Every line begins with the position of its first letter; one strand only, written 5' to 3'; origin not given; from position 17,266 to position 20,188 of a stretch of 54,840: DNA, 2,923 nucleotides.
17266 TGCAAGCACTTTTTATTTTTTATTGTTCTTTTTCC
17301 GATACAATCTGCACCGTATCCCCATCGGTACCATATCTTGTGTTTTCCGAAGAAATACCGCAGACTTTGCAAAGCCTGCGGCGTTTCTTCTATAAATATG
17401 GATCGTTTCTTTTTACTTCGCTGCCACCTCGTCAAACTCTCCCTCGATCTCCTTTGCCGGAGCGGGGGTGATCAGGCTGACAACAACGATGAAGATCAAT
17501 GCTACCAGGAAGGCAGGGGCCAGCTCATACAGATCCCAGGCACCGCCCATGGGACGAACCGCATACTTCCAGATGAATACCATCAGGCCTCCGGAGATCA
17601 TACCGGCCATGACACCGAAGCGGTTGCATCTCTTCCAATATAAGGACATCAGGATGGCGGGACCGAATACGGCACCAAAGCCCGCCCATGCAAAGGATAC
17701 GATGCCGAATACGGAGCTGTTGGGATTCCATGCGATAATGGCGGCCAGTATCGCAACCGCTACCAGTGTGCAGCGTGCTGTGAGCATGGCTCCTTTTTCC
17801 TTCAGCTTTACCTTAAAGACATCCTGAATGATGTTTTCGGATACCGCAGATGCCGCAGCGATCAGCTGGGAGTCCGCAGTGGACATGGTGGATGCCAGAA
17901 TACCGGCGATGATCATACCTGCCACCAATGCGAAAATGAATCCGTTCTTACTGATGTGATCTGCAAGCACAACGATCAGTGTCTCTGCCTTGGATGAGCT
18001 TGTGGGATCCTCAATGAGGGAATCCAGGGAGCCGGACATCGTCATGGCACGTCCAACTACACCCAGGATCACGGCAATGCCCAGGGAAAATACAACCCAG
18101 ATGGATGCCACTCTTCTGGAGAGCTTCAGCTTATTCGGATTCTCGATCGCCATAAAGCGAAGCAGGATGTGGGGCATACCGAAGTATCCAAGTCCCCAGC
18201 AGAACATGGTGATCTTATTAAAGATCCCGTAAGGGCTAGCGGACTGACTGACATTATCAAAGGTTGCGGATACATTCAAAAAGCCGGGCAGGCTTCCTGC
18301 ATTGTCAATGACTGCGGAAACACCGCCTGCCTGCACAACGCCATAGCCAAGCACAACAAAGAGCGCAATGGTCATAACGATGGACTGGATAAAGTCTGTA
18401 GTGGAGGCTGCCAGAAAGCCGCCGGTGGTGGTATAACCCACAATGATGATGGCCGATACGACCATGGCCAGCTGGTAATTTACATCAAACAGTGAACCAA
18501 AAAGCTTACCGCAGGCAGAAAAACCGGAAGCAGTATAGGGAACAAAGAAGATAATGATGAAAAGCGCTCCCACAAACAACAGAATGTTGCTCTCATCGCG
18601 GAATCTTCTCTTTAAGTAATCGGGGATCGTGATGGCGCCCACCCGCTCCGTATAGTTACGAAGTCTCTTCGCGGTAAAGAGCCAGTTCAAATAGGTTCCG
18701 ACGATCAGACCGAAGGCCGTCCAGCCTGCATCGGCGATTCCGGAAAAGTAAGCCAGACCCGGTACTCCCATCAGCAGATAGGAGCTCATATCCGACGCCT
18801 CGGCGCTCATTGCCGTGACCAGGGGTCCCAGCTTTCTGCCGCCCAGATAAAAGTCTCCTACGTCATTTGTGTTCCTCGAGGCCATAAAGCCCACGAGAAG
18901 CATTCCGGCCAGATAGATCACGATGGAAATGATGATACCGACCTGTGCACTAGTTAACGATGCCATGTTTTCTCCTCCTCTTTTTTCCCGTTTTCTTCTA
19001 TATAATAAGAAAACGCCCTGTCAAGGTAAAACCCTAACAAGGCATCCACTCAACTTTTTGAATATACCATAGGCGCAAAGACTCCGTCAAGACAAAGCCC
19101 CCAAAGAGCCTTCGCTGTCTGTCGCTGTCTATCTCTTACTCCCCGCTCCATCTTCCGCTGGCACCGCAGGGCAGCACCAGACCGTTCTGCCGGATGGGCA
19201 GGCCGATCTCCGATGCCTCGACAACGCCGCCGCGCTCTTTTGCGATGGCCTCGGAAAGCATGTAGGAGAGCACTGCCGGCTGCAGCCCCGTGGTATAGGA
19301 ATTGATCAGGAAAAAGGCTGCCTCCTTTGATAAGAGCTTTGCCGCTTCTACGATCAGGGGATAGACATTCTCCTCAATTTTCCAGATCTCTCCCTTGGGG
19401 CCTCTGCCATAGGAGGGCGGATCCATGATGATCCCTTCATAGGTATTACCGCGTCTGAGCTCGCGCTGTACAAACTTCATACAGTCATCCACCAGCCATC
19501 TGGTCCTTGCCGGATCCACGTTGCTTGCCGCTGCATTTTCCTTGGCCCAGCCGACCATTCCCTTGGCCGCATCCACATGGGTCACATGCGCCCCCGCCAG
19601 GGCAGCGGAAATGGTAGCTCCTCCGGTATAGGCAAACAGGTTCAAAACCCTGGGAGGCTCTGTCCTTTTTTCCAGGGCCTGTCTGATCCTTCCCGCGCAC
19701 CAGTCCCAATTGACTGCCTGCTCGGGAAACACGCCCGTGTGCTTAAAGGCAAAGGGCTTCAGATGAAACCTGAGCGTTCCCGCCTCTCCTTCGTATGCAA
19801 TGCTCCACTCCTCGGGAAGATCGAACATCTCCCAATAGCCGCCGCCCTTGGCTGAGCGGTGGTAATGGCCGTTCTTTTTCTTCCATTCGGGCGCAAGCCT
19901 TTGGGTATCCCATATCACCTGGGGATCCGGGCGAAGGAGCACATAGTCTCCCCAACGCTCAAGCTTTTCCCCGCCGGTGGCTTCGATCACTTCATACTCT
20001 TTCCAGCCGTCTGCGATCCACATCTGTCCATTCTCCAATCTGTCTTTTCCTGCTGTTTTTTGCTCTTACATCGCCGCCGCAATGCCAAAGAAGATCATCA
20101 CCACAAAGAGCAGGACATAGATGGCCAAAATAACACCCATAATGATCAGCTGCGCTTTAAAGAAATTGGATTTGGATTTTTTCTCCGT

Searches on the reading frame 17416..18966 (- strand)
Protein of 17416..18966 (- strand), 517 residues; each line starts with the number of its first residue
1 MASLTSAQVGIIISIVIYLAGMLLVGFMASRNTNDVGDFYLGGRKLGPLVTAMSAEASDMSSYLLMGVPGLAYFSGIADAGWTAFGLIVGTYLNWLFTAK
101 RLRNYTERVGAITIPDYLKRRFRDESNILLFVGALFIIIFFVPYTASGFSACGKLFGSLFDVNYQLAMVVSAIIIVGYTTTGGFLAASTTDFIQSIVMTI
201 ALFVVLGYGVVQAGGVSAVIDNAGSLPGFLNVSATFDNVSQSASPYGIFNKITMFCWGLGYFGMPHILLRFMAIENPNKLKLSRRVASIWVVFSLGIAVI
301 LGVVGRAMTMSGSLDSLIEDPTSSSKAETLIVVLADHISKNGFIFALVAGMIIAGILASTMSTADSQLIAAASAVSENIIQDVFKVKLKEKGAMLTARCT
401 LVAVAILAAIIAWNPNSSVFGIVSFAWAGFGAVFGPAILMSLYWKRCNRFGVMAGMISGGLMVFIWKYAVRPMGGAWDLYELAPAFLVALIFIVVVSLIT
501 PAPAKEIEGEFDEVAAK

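Call 65: search_protein_families(library=pfam, proteins=[window:17416-18966:-], max_evalue=0.001)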
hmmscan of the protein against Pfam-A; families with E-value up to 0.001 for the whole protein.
window:17416-18966:- (517 aa): 1 family
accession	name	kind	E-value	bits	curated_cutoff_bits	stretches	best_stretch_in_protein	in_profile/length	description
PF00474.23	SSF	-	3.2e-77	260.6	22.8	1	39-459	1-406/406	Sodium:solute symporter family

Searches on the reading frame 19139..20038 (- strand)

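Call 65: search_protein_families(library=pfam, proteins=[window:19139-20038:-], max_evalue=0.001)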
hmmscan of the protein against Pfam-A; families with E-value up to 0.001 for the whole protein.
window:19139-20038:- (300 aa): 2 families
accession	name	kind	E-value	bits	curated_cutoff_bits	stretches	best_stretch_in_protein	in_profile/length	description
PF10672.15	Methyltrans_SAM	-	1.1e-10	41.7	27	1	76-213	84-209/286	S-adenosylmethionine-dependent methyltransferase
PF03602.21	Cons_hypoth95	-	0.0002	21.5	24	1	122-208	36-122/182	Conserved hypothetical protein 95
